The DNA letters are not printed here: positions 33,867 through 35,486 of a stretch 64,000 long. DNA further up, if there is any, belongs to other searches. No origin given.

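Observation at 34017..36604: Compact aromatic amino-acid module with an unusual prephenate dehydrogenase / prephenate dehydratase fusion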

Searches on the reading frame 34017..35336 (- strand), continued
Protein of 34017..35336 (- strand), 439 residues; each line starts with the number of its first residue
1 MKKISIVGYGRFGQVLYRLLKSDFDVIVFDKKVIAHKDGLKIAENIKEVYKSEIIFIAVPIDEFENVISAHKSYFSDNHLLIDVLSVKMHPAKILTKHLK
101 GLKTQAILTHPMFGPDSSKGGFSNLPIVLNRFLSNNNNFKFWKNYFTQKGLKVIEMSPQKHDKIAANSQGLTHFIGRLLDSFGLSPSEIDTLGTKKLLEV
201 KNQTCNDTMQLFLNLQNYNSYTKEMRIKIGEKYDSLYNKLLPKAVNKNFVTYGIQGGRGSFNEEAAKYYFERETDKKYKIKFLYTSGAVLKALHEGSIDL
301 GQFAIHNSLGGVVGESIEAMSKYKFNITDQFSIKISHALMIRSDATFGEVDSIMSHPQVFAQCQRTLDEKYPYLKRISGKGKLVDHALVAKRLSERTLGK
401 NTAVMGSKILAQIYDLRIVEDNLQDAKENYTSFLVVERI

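Call 54: find_homologous_proteins(query=L013:7484-8563:+, max_evalue=1e-40)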
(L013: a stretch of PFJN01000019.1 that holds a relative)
Query L013:7484-8563:+ (360 aa): 8000 proteins with E <= 1e-40 among 8000 candidates; the best 120 are listed.
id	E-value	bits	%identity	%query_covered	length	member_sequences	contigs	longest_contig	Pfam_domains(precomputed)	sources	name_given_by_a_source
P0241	3.5e-238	808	100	100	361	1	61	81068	PF01264.27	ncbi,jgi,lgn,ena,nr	ncbi:MAG: chorismate synthase [Candidatus Pacebacteria bacterium CG_4_10_14_3_um_filter_34_15]|nr:MA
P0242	5.5e-227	771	95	100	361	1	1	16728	PF01264.27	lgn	-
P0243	4.3e-220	748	91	100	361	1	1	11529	PF01264.27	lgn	-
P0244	1.2e-215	733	90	100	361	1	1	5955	PF01264.27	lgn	-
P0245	5.8e-215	731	89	100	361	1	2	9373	PF01264.27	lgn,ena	-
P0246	4.4e-212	722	89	100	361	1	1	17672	PF01264.27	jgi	jgi:chorismate synthase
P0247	2.6e-211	719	88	100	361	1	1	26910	PF01264.27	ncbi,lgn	-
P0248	8.7e-211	717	88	100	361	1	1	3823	PF01264.27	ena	-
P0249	1.6e-210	717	88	100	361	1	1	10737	PF01264.27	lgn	-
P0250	5.1e-210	715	87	100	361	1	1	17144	PF01264.27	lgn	-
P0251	3.4e-209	712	87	100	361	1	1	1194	PF01264.27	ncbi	-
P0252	4.3e-208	709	86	100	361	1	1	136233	PF01264.27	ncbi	-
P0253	1.0e-207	707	86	100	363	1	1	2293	PF01264.27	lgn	-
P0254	2.2e-207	706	86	100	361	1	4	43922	PF01264.27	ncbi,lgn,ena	-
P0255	3.0e-207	706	86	100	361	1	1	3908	PF01264.27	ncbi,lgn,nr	ncbi:MAG: chorismate synthase [Nanoarchaeota archaeon]|nr:chorismate synthase [Nanoarchaeota archaeo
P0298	2.4e-196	670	82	99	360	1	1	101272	PF01264.27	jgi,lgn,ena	-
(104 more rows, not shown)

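Call 55: search_solved_structures(query=L005:8747-9898:+, max_evalue=1e-10)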
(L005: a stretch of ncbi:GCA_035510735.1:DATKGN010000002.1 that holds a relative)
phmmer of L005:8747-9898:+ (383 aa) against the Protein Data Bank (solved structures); distinct sequences matched with E-value up to 1e-10: 82 (the best 60 are shown).
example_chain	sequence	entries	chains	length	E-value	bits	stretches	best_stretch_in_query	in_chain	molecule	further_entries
2x5d_A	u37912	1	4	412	8.4e-72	245.8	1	9-379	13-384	PROBABLE AMINOTRANSFERASE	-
6l1l_A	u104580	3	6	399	8.7e-57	196.4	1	10-382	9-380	Aminotransferase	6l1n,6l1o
2o1b_A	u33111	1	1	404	7.1e-54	186.8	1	5-375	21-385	Aminotransferase, class I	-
1gd9_A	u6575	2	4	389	4.5e-48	167.7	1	34-380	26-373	ASPARTATE AMINOTRANSFERASE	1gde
1dju_A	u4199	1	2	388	4.5e-48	167.7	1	34-380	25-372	AROMATIC AMINOTRANSFERASE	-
2dou_A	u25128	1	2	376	4.8e-48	167.6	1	30-380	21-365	probable N-succinyldiaminopimelate aminotransferase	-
1o4s_A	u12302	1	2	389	2.4e-40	142.3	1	7-382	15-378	Aspartate aminotransferase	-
5wmi_A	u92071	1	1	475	8.7e-39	137.1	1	31-377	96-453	Bifunctional aspartate aminotransferase and glutamate/aspartate-prephenate aminotransferas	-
5wmh_A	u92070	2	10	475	9.1e-39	137.1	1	31-377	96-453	Bifunctional aspartate aminotransferase and glutamate/aspartate-prephenate aminotransferas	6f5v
2z61_A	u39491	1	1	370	1.5e-38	136.3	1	7-381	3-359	Probable aspartate aminotransferase 2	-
5wmk_A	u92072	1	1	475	4.3e-38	134.8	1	31-377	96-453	Bifunctional aspartate aminotransferase and glutamate/aspartate-prephenate aminotransferas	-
5wml_A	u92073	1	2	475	6.2e-38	134.3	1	31-377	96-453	Bifunctional aspartate aminotransferase and glutamate/aspartate-prephenate aminotransferas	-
1j32_A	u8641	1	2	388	7.1e-36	127.5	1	29-380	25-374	aspartate aminotransferase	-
6f35_A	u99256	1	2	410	7.9e-36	127.4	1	28-330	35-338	Aspartate aminotransferase B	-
4my5_A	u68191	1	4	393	3.6e-35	125.2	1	35-381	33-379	Putative amino acid aminotransferase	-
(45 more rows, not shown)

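Call 56: find_encoding_contigs(protein=P0298, flank=10000, max_places=1)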
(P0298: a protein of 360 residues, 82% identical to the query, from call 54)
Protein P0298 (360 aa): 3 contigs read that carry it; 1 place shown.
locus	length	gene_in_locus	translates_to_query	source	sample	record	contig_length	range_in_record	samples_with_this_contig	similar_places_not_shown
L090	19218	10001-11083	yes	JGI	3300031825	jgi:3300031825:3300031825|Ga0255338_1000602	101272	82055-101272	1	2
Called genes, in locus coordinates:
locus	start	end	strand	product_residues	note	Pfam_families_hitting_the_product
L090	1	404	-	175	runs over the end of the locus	PF02525:Flavodoxin_2, PF03358:FMN_red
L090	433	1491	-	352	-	PF21338:Top1B_N_bact, PF01028:Topoisom_I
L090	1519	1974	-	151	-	PF03449:GreA_GreB_N, PF01272:GreA_GreB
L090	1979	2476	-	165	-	PF01988:VIT1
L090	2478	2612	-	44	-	-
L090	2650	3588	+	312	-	-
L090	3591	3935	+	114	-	-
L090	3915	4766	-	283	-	PF01734:Patatin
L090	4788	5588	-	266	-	PF01509:TruB_N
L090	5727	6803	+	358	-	PF00465:Fe-ADH, PF13685:Fe-ADH_2, PF01761:DHQ_synthase, PF24621:DHQS_C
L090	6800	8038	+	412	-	PF00275:EPSP_synthase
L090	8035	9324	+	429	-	PF01202:SKI, PF13238:AAA_18 (weak), PF08501:Shikimate_dh_N, PF01488:Shikimate_DH, PF03807:F420_oxidored (weak), PF18317:SDH_C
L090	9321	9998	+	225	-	PF01487:DHquinase_I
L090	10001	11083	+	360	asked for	PF01264:Chorismate_synt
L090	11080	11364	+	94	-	PF01817:CM_2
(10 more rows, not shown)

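Call 60: search_protein_families(library=pfam, proteins=[L010:6667-7605:+, L028:2691-3605:+, L013:1463-2305:+], max_evalue=0.001)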
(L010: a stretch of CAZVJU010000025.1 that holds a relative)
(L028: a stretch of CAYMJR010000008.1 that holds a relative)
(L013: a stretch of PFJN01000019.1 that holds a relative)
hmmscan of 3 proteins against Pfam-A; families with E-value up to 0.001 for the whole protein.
L010:6667-7605:+ (312 aa): 1 family
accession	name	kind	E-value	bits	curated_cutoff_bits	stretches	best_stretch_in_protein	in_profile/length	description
PF00294.29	PfkB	-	1.4e-36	126.9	25.8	1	16-283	15-301/302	pfkB family carbohydrate kinase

L028:2691-3605:+ (304 aa): 2 families
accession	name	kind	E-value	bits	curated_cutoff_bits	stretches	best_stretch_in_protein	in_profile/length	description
PF00294.29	PfkB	-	8.5e-24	84.8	25.8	1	28-276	32-301/302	pfkB family carbohydrate kinase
PF08543.17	Phos_pyr_kin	-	0.00047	20.1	27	1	176-259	136-226/246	Phosphomethylpyrimidine kinase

L013:1463-2305:+ (280 aa): 1 family
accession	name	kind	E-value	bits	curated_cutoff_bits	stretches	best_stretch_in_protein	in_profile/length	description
PF01116.26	F_bP_aldolase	-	2e-60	205.1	25.5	1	4-278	2-273/277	Fructose-bisphosphate aldolase class-II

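Call 73: predict_structure(alignment_id=A2)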
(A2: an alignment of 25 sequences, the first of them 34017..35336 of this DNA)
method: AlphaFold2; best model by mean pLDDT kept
length: 439 residues; sequences in the alignment: 25
mean_pLDDT: 86.5   pTM: 0.63
mean pLDDT of the five models: 86.5, 82.2, 79.3, 63.6, 55.2
residues with pLDDT >= 90: 199; 70-90: 217; 50-70: 21; < 50: 2
segments of 3 or more residues with pLDDT < 50: none
pLDDT, mean of each block of 10 residues (from residue 1): 91 92 94 77 92 95 93 95 93 96 96 86 95 97 97 96 86 83 80 80 76 82 77 76 80 86 87 78 88 85 74 69 84 87 95 87 89 84 71 92 90 92 81 87
secondary structure, 60 per line:
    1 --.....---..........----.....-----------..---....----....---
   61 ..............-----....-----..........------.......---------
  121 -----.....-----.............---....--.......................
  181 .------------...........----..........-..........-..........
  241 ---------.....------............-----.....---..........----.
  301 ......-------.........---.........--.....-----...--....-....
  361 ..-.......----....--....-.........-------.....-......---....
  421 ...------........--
elements in order: E3-7 H11-20 E25-29 H46-49 E54-57 H61-74 E80-83 H89-98 E105-111 E126-130 H136-148 E152-155 H158-181 H194-204 H209-218 H220-229 H231-240 E250-254 H261-272 E278-282 H286-295 E300-306 H314-322 E326-334 E337-341 E352-355 H357-362 H364-370 E375-378 H381-384 H386-394 E402-406 H408-413 E417-423 E430-437

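Call 83: search_protein_representatives(protein=window:34017-35336:-)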
Query: 439 residues. Proteins with E-value up to 0.001 (for the whole library): 6550; up to 1e-10: 1934; up to 1e-30: 260. The best 150 are listed.
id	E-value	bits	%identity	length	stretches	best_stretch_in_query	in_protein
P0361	1.4e-143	495.4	55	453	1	3-439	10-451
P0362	1.3e-114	400.1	44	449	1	3-438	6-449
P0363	1.7e-114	399.7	44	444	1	2-436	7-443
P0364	3.7e-112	392.0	59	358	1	3-317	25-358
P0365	2.5e-110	386.0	45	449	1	3-438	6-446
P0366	2.2e-109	382.9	45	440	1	1-438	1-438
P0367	1.3e-107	377.1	43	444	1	2-436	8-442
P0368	3.8e-105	368.9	45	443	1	4-438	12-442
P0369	5.5e-105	368.4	44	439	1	2-437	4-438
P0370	4.5e-100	352.2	44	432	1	3-439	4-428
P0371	1.1e-99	351.0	42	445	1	2-436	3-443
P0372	2.6e-99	349.7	40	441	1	2-438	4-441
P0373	2.1e-98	346.7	41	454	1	2-434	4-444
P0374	9.1e-96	338.0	55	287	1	156-438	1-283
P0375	3.5e-94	332.8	53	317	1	2-299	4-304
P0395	4.9e-59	217.0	33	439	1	2-439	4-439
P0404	4.9e-55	203.9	33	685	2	3-241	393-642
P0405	1.4e-54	202.4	35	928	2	3-240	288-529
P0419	5.4e-48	180.7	34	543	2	3-230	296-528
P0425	2.2e-47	178.7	33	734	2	3-240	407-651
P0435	5.2e-45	170.8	33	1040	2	4-220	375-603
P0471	9.2e-42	160.1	30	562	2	2-240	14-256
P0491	1.3e-39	153.1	32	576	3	5-229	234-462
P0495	3.8e-39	151.5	31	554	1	4-438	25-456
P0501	1.5e-38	149.5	28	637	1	4-438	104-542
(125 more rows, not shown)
